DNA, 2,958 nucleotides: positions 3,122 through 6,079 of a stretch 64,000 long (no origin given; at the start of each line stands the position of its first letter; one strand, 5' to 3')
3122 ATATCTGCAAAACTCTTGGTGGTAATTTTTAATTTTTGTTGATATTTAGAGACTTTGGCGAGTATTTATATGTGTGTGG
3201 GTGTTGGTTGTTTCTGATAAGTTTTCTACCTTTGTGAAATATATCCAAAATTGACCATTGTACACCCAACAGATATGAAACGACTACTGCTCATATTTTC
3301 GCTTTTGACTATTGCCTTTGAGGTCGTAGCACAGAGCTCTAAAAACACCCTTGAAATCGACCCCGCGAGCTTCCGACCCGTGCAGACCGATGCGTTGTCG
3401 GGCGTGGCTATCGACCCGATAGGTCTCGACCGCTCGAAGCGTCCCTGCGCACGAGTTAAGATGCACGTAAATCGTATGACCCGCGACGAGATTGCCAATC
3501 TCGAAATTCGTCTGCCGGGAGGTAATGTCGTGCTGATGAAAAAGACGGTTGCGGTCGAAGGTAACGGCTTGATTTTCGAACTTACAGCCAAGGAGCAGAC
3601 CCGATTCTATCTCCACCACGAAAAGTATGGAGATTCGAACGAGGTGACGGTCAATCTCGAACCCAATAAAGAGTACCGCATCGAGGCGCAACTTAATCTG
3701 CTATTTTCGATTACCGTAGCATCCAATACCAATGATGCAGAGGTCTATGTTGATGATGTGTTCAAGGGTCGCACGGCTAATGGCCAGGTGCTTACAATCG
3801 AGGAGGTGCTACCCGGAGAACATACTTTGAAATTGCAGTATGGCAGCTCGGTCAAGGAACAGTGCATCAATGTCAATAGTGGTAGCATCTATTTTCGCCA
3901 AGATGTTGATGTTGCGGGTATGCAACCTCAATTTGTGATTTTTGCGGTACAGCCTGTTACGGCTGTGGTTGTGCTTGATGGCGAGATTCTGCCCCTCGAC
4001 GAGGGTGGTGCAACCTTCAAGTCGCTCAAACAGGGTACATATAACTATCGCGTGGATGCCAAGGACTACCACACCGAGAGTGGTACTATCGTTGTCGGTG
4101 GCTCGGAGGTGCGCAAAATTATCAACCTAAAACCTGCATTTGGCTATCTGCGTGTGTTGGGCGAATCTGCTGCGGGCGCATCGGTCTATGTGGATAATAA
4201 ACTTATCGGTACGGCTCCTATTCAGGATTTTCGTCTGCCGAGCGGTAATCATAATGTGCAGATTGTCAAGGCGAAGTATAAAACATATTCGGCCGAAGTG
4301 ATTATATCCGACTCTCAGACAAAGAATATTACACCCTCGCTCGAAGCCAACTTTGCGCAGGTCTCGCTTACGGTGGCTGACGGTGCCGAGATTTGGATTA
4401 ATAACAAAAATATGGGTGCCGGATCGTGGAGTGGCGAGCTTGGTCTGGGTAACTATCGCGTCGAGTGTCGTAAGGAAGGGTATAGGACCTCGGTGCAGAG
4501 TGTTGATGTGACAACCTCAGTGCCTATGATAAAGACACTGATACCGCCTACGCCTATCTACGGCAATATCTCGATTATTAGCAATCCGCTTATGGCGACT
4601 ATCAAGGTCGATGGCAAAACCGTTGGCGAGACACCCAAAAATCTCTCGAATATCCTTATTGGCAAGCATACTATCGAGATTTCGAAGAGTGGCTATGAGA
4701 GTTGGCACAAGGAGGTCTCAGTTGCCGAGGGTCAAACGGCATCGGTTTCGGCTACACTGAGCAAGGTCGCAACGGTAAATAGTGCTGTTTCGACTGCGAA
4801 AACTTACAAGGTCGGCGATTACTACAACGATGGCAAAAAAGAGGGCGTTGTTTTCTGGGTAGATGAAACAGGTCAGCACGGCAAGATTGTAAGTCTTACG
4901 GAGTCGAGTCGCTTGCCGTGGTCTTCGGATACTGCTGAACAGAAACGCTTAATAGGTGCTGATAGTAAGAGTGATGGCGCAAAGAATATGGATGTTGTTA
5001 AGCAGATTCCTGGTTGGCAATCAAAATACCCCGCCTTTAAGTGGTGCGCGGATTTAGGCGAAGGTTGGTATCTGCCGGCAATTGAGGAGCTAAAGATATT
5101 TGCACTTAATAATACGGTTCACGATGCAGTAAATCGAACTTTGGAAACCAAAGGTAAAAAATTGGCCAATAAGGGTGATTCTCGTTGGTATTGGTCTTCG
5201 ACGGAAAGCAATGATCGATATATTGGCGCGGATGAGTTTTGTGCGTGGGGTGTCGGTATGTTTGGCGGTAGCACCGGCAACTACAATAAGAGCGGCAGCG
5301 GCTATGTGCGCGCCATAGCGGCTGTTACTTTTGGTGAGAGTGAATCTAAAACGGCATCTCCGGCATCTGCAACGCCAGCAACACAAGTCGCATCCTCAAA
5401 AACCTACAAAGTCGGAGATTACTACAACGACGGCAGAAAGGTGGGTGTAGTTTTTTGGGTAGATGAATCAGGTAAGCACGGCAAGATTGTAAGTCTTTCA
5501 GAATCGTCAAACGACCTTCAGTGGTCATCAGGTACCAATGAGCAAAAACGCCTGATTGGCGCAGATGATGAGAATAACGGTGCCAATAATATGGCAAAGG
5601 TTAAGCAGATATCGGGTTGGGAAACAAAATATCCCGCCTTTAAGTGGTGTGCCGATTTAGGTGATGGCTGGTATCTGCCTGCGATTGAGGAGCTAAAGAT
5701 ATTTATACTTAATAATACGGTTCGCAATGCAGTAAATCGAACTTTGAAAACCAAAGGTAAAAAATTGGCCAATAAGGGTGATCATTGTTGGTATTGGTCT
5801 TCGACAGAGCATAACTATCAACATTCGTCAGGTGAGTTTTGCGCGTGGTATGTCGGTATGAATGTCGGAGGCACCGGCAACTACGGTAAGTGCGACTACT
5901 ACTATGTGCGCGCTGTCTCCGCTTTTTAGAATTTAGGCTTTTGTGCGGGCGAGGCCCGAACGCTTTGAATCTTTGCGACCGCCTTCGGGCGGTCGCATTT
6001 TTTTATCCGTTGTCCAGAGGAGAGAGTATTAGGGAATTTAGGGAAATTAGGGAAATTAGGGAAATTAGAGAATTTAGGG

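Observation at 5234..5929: Two DGR-type variable regions in one PEGA surface protein, with no retroelement in the window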

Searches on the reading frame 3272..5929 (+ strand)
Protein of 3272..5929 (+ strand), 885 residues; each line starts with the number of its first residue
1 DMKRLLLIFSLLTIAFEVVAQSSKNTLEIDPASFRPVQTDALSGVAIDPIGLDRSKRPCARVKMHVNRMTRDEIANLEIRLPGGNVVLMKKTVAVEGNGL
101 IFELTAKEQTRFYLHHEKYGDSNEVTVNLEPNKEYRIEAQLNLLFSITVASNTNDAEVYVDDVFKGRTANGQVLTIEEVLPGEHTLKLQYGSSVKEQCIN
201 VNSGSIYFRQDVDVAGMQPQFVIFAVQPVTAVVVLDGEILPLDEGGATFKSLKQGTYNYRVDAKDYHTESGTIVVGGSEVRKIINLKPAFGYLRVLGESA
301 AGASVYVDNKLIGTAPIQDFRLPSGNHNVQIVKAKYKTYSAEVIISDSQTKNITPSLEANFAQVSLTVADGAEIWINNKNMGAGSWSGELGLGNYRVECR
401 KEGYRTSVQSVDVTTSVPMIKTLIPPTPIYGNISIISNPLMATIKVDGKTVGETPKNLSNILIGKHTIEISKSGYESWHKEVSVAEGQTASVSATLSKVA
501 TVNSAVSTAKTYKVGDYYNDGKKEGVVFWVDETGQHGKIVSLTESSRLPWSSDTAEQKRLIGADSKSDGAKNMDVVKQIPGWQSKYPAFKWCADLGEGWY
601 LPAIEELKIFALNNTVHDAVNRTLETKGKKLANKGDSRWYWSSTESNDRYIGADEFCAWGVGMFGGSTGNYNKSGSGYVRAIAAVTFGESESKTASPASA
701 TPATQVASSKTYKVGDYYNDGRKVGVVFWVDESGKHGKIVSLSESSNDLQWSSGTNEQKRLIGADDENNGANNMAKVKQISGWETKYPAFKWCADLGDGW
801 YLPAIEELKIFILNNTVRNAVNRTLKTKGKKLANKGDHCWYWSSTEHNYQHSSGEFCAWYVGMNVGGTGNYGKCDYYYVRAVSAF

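Call 5: search_protein_families(library=pfam, proteins=[window:3272-5929:+], max_evalue=0.01)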
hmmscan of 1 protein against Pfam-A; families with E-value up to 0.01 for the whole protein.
window:3272-5929:+ (885 aa): 6 families
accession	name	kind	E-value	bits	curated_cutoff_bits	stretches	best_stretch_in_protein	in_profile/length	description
PF08308.17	PEGA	-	1.2e-39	134.5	20.8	4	431-498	2-69/71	PEGA domain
PF07603.17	Lcl_C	-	4.8e-17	62.8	34.9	2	745-882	6-116/117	Lcl C-terminal domain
PF13620.12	CarboxypepD_reg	-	7.3e-14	52.3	32.3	1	458-496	42-81/82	Carboxypeptidase regulatory-like domain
PF11008.14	DUF2846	-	8.9e-11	42.2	34.3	1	150-213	18-81/92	Protein of unknown function (DUF2846)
PF22820.2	TcaA_3rd_4th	-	2e-05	24.9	27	0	147-190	5-48/73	TcaA protein 3rd/4th domain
PF13715.12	CarbopepD_reg_2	-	2.6e-05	24.6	32.2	0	458-498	38-78/88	CarboxypepD_reg-like domain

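Call 8: find_homologous_proteins(query=window:3272-5926:+, max_evalue=1e-10)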
Query window:3272-5926:+ (885 aa): 641 proteins with E <= 1e-10 among 8000 candidates; the best 120 are listed.
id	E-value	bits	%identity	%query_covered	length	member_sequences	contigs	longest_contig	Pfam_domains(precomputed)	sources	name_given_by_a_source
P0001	0.0e+0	2019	100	100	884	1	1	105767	PF11008.15,PF07603.18,PF08308.18,PF13620.13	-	-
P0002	0.0e+0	1235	62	100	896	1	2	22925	PF11008.15,PF07603.18,PF08308.18,PF13620.13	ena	-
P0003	0.0e+0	1165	60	100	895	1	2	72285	PF07603.18,PF08308.18,PF13620.13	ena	-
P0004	0.0e+0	1085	49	72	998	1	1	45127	PF13715.13,PF11008.15,PF07603.18,PF08308.18,PF13620.13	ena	-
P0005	0.0e+0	1031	46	99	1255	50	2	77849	PF07603.18,PF08308.18,PF13620.13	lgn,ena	-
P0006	0.0e+0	1026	56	100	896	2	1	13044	PF07603.18,PF08308.18,PF13620.13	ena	-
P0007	4.7e-298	1009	90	56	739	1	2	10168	PF22820.3,PF11008.15,PF08308.18,PF03781.23,PF13620.13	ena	-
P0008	3.6e-275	934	44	100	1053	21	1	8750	PF13715.13,PF07603.18,PF08308.18,PF13620.13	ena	-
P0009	4.1e-271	920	60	77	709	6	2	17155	PF07603.18,PF08308.18,PF13620.13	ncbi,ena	-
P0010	1.3e-257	875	42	95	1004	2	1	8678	PF07603.18,PF08308.18,PF13620.13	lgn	-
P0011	7.5e-257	873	58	78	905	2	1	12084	PF07603.18,PF08308.18,PF03781.23,PF13620.13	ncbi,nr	ncbi:MAG: SUMF1/EgtB/PvdO family nonheme iron enzyme, partial [Alistipes sp.]|nr:SUMF1/EgtB/PvdO fam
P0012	4.7e-256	870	49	100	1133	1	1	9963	PF08308.18,PF03781.23,PF13620.13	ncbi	-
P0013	3.3e-255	867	49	72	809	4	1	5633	PF13715.13,PF11008.15,PF07603.18,PF08308.18,PF13620.13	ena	-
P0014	5.5e-255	867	50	64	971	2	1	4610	PF11008.15,PF07603.18,PF08308.18,PF13620.13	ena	-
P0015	1.2e-253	862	58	76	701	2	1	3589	PF07603.18,PF08308.18,PF13620.13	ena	-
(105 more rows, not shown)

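Call 9: find_encoding_contigs(protein=P0001, flank=10000, max_places=6)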
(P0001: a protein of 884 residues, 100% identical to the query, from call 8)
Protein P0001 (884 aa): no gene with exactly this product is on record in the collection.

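Call 10: find_encoding_contigs(protein=P0002, flank=10000, max_places=4)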
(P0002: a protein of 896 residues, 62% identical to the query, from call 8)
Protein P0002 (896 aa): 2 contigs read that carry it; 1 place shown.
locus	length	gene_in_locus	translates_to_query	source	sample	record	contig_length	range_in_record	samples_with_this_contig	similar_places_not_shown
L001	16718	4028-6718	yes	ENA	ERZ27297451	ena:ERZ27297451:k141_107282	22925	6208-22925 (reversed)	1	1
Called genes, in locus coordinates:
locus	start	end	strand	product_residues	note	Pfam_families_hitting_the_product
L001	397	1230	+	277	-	PF06325:PrmA, PF08241:Methyltransf_11 (faint), PF02475:TRM5-TYW2_MTfase, PF05175:MTS, PF13847:Methyltransf_31 (faint), PF13649:Methyltransf_25 (weak)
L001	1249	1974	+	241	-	PF11967:RecO_N, PF02565:RecO_C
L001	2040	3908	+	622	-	PF00149:Metallophos, PF13360:PQQ_2, PF01011:PQQ (faint), PF13570:Beta-prop_ACSF4, PF13360:PQQ_2, PF25293:Beta-prop_EMC1_N (faint), PF13360:PQQ_2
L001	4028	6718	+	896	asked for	PF11008:DUF2846 (faint), PF13620:CarboxypepD_reg (faint), PF08308:PEGA, PF07603:Lcl_C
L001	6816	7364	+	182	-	PF00156:Pribosyltran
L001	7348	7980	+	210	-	PF04055:Radical_SAM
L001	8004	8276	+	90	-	PF04977:DivIC (weak)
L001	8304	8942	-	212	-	PF14059:DUF4251 (weak)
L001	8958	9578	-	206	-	PF14059:DUF4251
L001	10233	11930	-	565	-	PF00916:Sulfate_transp, PF16983:MFS_MOT1 (weak), PF01740:STAS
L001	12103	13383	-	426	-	PF03825:Nuc_H_symport, PF12832:MFS_1_like, PF07690:MFS_1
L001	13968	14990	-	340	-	PF02543:Carbam_trans_N (faint), PF00814:TsaD, PF22521:HypF_C_2 (weak)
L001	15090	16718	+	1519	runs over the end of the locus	PF04357:TamB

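Call 11: find_encoding_contigs(protein=P0003, flank=10000, max_places=4)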
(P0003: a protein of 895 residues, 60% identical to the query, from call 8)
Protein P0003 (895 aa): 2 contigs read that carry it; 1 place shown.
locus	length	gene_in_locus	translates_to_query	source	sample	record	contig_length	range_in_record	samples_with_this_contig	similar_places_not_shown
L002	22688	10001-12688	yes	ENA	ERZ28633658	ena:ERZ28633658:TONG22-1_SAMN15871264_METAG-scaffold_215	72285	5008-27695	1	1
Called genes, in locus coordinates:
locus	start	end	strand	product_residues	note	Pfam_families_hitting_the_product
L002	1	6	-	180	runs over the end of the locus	-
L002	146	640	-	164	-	PF12850:Metallophos_2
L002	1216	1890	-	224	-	PF16193:AAA_assoc_2, PF12002:MgsA_C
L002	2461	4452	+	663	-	PF14508:GH97_N, PF10566:Glyco_hydro_97, PF14509:GH97_C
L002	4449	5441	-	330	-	PF02899:Phage_int_SAM_1, PF00589:Phage_integrase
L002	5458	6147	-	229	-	PF00596:Aldolase_II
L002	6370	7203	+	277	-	PF06325:PrmA, PF08241:Methyltransf_11 (faint), PF02475:TRM5-TYW2_MTfase (weak), PF05175:MTS, PF13847:Methyltransf_31 (faint), PF13649:Methyltransf_25 (weak)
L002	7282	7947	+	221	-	PF02565:RecO_C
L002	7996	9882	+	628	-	PF00149:Metallophos, PF01011:PQQ (faint), PF13360:PQQ_2, PF13570:Beta-prop_ACSF4, PF13360:PQQ_2, PF25293:Beta-prop_EMC1_N (faint), PF13360:PQQ_2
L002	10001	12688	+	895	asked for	PF13620:CarboxypepD_reg (faint), PF08308:PEGA, PF07603:Lcl_C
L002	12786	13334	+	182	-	PF00156:Pribosyltran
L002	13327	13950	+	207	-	PF04055:Radical_SAM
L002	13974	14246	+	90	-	PF04977:DivIC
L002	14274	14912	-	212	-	PF14059:DUF4251 (weak)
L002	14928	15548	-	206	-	PF14059:DUF4251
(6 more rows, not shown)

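Call 16: find_encoding_contigs(protein=P0007, flank=10000, max_places=4)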
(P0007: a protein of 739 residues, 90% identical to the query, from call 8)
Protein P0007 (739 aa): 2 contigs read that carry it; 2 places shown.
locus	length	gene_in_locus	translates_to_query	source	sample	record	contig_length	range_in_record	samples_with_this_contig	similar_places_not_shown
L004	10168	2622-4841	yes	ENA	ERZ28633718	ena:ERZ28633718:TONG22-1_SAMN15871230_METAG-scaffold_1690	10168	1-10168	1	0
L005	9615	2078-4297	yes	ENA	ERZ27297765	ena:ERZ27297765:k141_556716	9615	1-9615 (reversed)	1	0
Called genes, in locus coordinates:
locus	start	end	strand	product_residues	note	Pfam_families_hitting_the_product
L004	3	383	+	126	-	?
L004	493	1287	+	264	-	-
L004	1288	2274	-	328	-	PF05686:Glyco_transf_90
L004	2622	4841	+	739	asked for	PF13620:CarboxypepD_reg (faint), PF11008:DUF2846 (weak), PF22820:TcaA_3rd_4th (faint), PF08308:PEGA, PF03781:FGE-sulfatase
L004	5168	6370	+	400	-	PF03435:Sacchrp_dh_NADP, PF16653:Sacchrp_dh_C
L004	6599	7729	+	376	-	PF00278:Orn_DAP_Arg_deC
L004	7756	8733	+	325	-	PF20511:PMI_typeI_cat, PF07883:Cupin_2 (faint), PF21621:MPI_cupin_dom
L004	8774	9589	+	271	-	PF02548:Pantoate_transf, PF13714:PEP_mutase (weak)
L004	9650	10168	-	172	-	?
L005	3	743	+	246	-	?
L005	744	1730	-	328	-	PF05686:Glyco_transf_90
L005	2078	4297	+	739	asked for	PF13620:CarboxypepD_reg (faint), PF11008:DUF2846 (weak), PF22820:TcaA_3rd_4th (faint), PF08308:PEGA, PF03781:FGE-sulfatase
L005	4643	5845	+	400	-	PF03435:Sacchrp_dh_NADP, PF16653:Sacchrp_dh_C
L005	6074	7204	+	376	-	PF00278:Orn_DAP_Arg_deC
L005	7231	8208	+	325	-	PF20511:PMI_typeI_cat, PF07883:Cupin_2 (faint), PF21621:MPI_cupin_dom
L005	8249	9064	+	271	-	PF02548:Pantoate_transf, PF13714:PEP_mutase (weak)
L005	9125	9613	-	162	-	?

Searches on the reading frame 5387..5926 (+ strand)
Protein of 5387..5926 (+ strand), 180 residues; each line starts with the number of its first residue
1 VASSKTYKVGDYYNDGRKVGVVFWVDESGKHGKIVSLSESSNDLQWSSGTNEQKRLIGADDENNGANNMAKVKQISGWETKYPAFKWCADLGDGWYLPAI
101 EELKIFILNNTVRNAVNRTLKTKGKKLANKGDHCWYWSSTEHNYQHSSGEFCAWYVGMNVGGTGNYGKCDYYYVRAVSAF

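Call 51: search_solved_structures(query=window:5387-5926:+, max_evalue=1, show_alignments=1)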
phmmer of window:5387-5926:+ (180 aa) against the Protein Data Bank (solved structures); distinct sequences matched with E-value up to 1: 0.

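Call 56: predict_structure(alignment_id=A3)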
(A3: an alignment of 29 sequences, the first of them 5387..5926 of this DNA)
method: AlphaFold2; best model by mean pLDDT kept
length: 180 residues; sequences in the alignment: 29
mean_pLDDT: 96.4   pTM: 0.91
mean pLDDT of the five models: 96.4, 96.4, 96.3, 95.4, 91.5
residues with pLDDT >= 90: 175; 70-90: 1; 50-70: 2; < 50: 2
segments of 3 or more residues with pLDDT < 50: none
pLDDT, mean of each block of 10 residues (from residue 1): 78 97 97 98 97 98 99 98 99 98 98 98 96 98 97 97 97 98
secondary structure, 60 per line:
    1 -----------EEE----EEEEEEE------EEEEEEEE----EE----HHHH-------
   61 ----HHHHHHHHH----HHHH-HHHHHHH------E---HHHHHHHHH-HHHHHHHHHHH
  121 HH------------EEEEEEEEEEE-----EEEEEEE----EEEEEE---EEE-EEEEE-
elements in order: E12-14 E19-25 E32-39 H50-53 H65-73 H78-81 H83-89 H100-108 H110-122 E135-145 E151-157 E162-167 E171-173 E175-179

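Call 59: fold_search(model_id=the predicted structure, library=pdb)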
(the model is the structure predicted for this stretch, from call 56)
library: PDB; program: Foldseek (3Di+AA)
matches with E <= 10: 239; with E <= 0.001: 1
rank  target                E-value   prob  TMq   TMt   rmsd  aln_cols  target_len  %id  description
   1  8q4e_A                7.4e-07  1.00  0.52  0.70   6.6       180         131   20  Structure of Legionella pneumophila Lcl C-terminal domain (released 2023-12-27)
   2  1umr_C                1.7e-03  0.99  0.35  0.47   7.4       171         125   12  Crystal structure of the platelet activator convulxin, a disulfide linked a4b4 cyclic tetramer from the venom of Crota (released 2003-11-21)
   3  1c3a_B                2.0e-03  0.99  0.36  0.50   6.5       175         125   12  CRYSTAL STRUCTURE OF FLAVOCETIN-A FROM THE HABU SNAKE VENOM, A NOVEL CYCLIC TETRAMER OF C-TYPE LECTIN-LIKE HETERODIMER (released 2000-03-06)
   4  1ukm_B                4.6e-03  0.97  0.36  0.50   7.2       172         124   10  Crystal structure of EMS16, an Antagonist of collagen receptor integrin alpha2beta1 (GPIa/IIa) (released 2003-11-04)
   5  7qaj_B                5.2e-03  0.97  0.36  0.50   7.4       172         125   10  ZK002 with Anti-angiogenic and Anti-inflamamtory Properties (released 2023-06-14)
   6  1v4l_B                5.9e-03  0.99  0.38  0.53   5.9       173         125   13  Crystal structure of a platelet agglutination factor isolated from the venom of Taiwan habu (Trimeresurus mucrosquamat (released 2003-12-02)
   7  3ubu_B                6.3e-03  0.97  0.37  0.51   7.4       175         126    9  Crystal structure of agkisacucetin, a GpIb-binding snaclec (snake C-type lectin) that inhibits platelet (released 2012-04-11)
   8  7qaj_H                6.8e-03  0.97  0.36  0.50   7.4       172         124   10  ZK002 with Anti-angiogenic and Anti-inflamamtory Properties (released 2023-06-14)
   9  1uos_B                8.8e-03  0.96  0.36  0.50   6.6       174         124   13  The Crystal Structure of the Snake Venom Toxin Convulxin (released 2003-10-14)
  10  1egg_B                1.1e-02  0.93  0.31  0.37   6.7       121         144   10  STRUCTURE OF A C-TYPE CARBOHYDRATE-RECOGNITION DOMAIN (CRD-4) FROM THE MACROPHAGE MANNOSE RECEPTOR (released 2000-08-30)
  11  7qaj_F                1.2e-02  0.93  0.36  0.50   7.0       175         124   12  ZK002 with Anti-angiogenic and Anti-inflamamtory Properties (released 2023-06-14)
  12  1sb2_B                1.3e-02  0.91  0.32  0.44   6.7       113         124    8  High resolution Structure determination of rhodocetin (released 2005-02-01)
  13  1egi_A                1.3e-02  0.90  0.31  0.41   6.9       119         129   12  STRUCTURE OF A C-TYPE CARBOHYDRATE-RECOGNITION DOMAIN (CRD-4) FROM THE MACROPHAGE MANNOSE RECEPTOR (released 2000-08-30)
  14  6xfq_B                1.3e-02  0.89  0.35  0.48   7.3       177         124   11  Structure of a novel antithrombotic agent Agkisacucetin in complex with the platelet glycoprotein Ib receptor (released 2021-06-23)
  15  1egi_B                1.6e-02  0.91  0.31  0.38   6.7       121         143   10  STRUCTURE OF A C-TYPE CARBOHYDRATE-RECOGNITION DOMAIN (CRD-4) FROM THE MACROPHAGE MANNOSE RECEPTOR (released 2000-08-30)
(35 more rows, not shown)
